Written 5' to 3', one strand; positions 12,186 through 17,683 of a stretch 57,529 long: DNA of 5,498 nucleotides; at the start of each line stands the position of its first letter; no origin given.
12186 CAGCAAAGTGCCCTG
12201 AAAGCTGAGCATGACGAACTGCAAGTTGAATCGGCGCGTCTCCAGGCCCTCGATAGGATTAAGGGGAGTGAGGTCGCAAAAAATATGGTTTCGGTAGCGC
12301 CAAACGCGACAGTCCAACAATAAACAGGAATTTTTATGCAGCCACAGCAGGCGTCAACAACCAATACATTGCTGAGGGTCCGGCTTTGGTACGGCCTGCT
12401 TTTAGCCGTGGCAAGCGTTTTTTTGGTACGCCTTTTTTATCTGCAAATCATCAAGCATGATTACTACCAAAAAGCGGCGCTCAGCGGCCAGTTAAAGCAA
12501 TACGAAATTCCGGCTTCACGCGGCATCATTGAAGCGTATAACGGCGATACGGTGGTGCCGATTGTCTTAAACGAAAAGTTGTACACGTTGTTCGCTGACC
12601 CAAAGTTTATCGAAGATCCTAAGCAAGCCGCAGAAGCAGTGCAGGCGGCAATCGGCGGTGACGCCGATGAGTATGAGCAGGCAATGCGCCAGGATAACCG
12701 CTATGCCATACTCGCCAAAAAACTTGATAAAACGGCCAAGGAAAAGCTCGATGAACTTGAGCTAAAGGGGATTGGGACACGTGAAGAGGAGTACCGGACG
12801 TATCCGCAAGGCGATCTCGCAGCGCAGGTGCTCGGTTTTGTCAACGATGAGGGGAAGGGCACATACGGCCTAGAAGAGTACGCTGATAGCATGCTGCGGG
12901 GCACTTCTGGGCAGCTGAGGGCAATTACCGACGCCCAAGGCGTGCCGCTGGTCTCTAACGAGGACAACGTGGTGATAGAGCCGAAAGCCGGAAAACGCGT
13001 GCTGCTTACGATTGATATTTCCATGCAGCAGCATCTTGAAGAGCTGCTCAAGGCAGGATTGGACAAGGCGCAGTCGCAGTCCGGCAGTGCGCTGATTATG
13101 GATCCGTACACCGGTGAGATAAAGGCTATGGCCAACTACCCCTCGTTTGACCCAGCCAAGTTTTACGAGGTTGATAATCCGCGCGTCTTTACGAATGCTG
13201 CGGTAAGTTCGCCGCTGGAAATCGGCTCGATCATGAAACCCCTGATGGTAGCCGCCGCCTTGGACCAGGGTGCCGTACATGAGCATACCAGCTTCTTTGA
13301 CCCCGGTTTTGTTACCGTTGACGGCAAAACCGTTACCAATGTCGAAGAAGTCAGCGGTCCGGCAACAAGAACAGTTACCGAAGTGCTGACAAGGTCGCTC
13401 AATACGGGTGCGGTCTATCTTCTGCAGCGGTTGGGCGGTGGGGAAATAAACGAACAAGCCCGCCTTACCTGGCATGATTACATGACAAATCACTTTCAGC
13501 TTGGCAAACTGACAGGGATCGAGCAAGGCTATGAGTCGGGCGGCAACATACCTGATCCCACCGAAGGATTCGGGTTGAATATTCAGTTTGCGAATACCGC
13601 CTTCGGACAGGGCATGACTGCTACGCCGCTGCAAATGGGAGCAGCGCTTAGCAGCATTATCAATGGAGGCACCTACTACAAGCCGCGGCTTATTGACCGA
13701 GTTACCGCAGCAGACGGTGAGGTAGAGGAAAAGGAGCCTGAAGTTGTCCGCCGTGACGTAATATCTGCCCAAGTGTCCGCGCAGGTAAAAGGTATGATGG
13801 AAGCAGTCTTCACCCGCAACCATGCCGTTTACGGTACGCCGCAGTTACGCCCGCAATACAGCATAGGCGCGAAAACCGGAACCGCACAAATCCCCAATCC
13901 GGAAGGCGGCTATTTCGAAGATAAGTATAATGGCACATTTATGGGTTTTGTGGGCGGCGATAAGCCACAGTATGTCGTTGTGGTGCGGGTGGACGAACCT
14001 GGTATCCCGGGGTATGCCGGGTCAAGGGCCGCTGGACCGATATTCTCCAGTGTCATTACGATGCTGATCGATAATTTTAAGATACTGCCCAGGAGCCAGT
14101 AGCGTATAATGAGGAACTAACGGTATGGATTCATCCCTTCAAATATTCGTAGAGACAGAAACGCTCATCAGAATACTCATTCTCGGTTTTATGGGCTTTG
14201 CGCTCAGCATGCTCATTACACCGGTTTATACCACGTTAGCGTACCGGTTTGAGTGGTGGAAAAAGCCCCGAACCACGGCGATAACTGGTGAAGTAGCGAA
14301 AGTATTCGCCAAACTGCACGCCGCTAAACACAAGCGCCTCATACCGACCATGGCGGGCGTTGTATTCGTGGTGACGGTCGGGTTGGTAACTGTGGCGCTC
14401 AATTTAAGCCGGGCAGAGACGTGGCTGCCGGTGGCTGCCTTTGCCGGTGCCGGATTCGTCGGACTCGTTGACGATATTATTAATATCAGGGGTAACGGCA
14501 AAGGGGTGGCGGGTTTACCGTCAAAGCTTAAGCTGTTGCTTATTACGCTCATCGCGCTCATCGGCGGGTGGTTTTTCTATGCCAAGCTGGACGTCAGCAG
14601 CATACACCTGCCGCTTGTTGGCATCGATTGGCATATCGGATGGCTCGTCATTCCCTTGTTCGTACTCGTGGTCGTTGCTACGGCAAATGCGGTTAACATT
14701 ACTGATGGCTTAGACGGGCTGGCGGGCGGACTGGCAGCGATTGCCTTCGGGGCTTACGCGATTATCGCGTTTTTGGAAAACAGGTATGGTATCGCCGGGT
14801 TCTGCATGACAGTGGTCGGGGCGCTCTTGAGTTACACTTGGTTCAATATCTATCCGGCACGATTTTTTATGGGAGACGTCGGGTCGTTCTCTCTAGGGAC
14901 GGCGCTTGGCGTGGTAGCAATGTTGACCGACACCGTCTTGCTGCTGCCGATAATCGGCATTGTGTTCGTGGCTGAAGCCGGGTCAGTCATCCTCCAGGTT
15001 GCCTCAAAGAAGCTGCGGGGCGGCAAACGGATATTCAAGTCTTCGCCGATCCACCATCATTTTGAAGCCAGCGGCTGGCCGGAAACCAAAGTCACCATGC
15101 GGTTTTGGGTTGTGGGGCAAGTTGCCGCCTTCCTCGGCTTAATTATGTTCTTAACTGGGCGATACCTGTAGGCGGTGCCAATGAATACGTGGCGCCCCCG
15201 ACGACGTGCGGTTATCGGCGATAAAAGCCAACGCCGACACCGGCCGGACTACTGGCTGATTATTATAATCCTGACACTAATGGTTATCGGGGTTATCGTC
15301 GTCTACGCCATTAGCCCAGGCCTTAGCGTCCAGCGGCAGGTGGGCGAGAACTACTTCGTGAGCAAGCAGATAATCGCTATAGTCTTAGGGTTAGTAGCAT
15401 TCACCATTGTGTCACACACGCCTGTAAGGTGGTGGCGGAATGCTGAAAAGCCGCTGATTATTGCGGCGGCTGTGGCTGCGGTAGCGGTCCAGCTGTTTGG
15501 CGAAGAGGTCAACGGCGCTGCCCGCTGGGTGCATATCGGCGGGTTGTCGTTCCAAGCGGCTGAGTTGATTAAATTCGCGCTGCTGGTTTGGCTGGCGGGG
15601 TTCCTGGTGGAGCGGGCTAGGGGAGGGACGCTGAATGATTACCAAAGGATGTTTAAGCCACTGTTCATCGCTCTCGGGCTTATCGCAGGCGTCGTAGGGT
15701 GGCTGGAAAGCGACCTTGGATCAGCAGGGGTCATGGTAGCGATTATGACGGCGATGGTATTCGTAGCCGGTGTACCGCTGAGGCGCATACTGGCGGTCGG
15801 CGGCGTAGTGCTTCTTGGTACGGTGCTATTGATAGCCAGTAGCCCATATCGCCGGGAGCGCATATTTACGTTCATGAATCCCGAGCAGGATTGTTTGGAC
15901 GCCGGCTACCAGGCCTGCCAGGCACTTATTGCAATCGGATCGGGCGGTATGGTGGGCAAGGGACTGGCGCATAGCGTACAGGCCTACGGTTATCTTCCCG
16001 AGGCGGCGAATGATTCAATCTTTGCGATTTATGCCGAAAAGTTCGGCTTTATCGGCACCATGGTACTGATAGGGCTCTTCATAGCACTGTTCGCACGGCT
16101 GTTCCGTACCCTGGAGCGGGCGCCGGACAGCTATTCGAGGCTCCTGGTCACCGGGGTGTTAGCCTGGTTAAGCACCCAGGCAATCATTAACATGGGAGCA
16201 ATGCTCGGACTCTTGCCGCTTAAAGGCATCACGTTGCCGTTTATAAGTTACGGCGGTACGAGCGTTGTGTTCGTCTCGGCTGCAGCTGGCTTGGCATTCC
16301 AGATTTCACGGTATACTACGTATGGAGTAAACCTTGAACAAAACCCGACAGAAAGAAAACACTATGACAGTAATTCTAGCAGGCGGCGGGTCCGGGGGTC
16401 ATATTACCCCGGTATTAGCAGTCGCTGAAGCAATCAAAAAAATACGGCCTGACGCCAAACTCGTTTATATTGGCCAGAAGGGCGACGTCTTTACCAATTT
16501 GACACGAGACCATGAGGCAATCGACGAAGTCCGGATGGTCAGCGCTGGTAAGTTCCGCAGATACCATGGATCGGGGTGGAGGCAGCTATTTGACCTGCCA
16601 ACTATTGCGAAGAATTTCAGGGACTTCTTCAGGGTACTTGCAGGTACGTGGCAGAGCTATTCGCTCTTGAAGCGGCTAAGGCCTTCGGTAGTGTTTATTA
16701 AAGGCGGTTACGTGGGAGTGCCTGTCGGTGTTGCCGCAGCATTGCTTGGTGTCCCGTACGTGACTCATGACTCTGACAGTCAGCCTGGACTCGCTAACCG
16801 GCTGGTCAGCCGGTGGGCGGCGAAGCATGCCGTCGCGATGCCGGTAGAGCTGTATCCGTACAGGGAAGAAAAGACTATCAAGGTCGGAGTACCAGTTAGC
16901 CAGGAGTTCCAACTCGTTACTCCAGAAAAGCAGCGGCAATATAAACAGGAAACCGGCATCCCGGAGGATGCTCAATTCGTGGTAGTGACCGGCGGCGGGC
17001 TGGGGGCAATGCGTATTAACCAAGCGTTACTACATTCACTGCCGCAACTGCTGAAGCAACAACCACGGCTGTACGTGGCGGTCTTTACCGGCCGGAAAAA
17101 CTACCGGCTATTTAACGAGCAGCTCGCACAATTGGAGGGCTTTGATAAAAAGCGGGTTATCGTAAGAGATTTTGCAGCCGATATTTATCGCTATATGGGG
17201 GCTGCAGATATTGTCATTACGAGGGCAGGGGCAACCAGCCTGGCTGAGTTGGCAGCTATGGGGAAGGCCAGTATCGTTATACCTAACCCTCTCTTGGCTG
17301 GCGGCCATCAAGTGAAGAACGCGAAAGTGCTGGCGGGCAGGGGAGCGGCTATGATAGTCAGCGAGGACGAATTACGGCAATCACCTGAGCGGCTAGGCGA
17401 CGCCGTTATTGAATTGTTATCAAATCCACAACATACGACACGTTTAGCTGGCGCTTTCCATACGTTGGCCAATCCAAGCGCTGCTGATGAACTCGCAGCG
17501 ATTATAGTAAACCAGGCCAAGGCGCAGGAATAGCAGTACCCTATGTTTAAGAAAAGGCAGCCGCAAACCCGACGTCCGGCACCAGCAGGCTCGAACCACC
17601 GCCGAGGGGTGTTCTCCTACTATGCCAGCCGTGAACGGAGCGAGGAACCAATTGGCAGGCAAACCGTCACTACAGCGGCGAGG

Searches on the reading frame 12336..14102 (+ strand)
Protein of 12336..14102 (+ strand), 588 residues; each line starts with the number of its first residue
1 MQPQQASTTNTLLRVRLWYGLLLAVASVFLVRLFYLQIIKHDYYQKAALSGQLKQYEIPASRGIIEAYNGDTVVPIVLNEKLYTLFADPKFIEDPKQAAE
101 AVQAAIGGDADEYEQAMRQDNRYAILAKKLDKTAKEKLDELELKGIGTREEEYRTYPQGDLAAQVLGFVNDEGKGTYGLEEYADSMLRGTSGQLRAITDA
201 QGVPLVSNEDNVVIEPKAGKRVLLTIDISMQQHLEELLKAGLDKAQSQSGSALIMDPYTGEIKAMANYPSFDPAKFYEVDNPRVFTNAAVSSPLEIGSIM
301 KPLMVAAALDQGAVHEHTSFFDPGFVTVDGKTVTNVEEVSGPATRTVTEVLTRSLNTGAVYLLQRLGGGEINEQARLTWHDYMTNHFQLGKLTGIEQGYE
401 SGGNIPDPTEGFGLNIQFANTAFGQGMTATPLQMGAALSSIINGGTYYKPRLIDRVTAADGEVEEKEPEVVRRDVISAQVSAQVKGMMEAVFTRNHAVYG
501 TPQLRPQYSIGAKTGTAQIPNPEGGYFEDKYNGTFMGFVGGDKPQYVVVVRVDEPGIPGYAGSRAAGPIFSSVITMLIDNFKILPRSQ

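Call 47: search_protein_families(library=ncbifam, proteins=[window:12336-14102:+], max_evalue=1e-10)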
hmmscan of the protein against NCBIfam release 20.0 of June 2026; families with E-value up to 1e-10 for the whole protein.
window:12336-14102:+ (588 aa): 13 families
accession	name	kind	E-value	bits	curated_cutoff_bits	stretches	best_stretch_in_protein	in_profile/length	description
TIGR02214.1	spoVD_pbp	equivalog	2.9e-94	316.6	688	1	25-586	12-563/636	stage V sporulation protein D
TIGR03423.1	pbp2_mrdA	equivalog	2.9e-81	273.8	455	1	14-578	2-591/593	penicillin-binding protein 2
NF053573.1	PBP2_PenA_Neis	exception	1.4e-62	212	1105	1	6-576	21-559/572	peptidoglycan D,D-transpeptidase PBP2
NF011685.0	PRK15105.1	subfamily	2e-53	181.9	737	1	15-585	24-565/588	peptidoglycan glycosyltransferase FtsI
NF038271.1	strep_PBP2X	exception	1.6e-41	142.3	1050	1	133-555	162-593/750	penicillin-binding protein PBP2X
NF008061.0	PRK10795.1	equivalog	1e-34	120.2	962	1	175-519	207-551/634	peptidoglycan DD-transpeptidase MrdA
TIGR02074.1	PBP_1a_fam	subfamily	2.4e-26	92.6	508.75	2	217-376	221-377/535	PBP1A family penicillin-binding protein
NF051842.1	PBP4_5_Efaec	equivalog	1.1e-23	83.5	700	1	134-276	236-382/668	penicillin-binding protein PBP4(5)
NF038278.1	strep_PBP2B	exception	8.2e-22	77.4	975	1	167-550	255-650/678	penicillin-binding protein PBP2B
NF038276.1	strep_PBP2A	exception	9.3e-16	57.2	1100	0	410-518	472-580/716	penicillin-binding protein PBP2A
TIGR02073.1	PBP_1c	equivalog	1.2e-13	50.6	494.2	0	219-368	241-384/728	penicillin-binding protein 1C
NF051885.1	tranpepglycosPbpC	equivalog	2.2e-13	49.7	900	0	218-376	289-438/632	multimodular transpeptidase-transglycosylase PbpC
NF033378.1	MECD_PBP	exception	1.3e-11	43.5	1450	0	57-276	148-374/678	PBP2a family beta-lactam-resistant peptidoglycan transpeptidase MecD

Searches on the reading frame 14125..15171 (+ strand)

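Call 82: search_protein_families(library=pfam, proteins=[window:14125-15171:+], max_evalue=0.00001)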
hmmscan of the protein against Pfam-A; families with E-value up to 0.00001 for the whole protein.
window:14125-15171:+ (348 aa): 1 family
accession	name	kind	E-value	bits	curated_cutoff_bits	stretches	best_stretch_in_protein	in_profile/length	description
PF00953.26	Glycos_transf_4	-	4.5e-34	118.2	27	1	103-267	5-158/160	Glycosyl transferase family 4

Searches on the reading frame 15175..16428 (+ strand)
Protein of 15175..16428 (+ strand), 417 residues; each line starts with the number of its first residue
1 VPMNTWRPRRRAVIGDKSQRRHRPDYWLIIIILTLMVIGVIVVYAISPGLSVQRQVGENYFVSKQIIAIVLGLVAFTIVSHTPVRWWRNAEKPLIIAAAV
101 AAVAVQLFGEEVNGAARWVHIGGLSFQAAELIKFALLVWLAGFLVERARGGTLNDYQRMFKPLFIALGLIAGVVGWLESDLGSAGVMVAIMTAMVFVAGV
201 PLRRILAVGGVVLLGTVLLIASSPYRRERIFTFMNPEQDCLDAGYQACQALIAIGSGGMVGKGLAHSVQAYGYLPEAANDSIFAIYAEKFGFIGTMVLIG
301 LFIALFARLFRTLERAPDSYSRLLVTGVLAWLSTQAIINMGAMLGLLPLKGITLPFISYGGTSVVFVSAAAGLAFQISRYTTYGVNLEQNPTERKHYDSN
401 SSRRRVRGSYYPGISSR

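Call 82: search_protein_families(library=pfam, proteins=[window:15175-16428:+], max_evalue=0.00001)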
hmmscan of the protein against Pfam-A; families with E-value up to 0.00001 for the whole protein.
window:15175-16428:+ (417 aa): 1 family
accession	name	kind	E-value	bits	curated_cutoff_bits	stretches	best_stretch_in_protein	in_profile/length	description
PF01098.24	FTSW_RODA_SPOVE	-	4.3e-93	312.6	26.4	1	27-382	2-355/356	Cell cycle protein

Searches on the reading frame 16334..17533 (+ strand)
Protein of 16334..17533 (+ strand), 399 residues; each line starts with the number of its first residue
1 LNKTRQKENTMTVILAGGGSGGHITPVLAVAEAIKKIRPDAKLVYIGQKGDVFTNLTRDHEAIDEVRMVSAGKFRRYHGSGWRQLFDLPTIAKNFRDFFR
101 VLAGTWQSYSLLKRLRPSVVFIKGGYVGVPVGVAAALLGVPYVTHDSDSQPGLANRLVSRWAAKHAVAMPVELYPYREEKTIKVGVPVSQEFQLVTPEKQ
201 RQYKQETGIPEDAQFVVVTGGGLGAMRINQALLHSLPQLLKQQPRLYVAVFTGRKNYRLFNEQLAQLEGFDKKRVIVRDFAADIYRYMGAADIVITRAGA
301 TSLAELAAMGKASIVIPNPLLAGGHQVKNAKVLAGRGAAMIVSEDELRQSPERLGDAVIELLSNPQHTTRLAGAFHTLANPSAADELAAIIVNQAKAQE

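Call 82: search_protein_families(library=pfam, proteins=[window:16334-17533:+], max_evalue=0.00001)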
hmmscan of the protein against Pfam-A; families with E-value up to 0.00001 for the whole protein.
window:16334-17533:+ (399 aa): 2 families
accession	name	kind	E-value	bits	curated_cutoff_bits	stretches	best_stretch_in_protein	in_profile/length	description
PF04101.22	Glyco_tran_28_C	-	2e-31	109.7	22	1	216-382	2-161/166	Glycosyltransferase family 28 C-terminal domain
PF03033.26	Glyco_transf_28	-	2.5e-23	83.1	26.2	1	13-165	1-137/139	Glycosyltransferase family 28 N-terminal domain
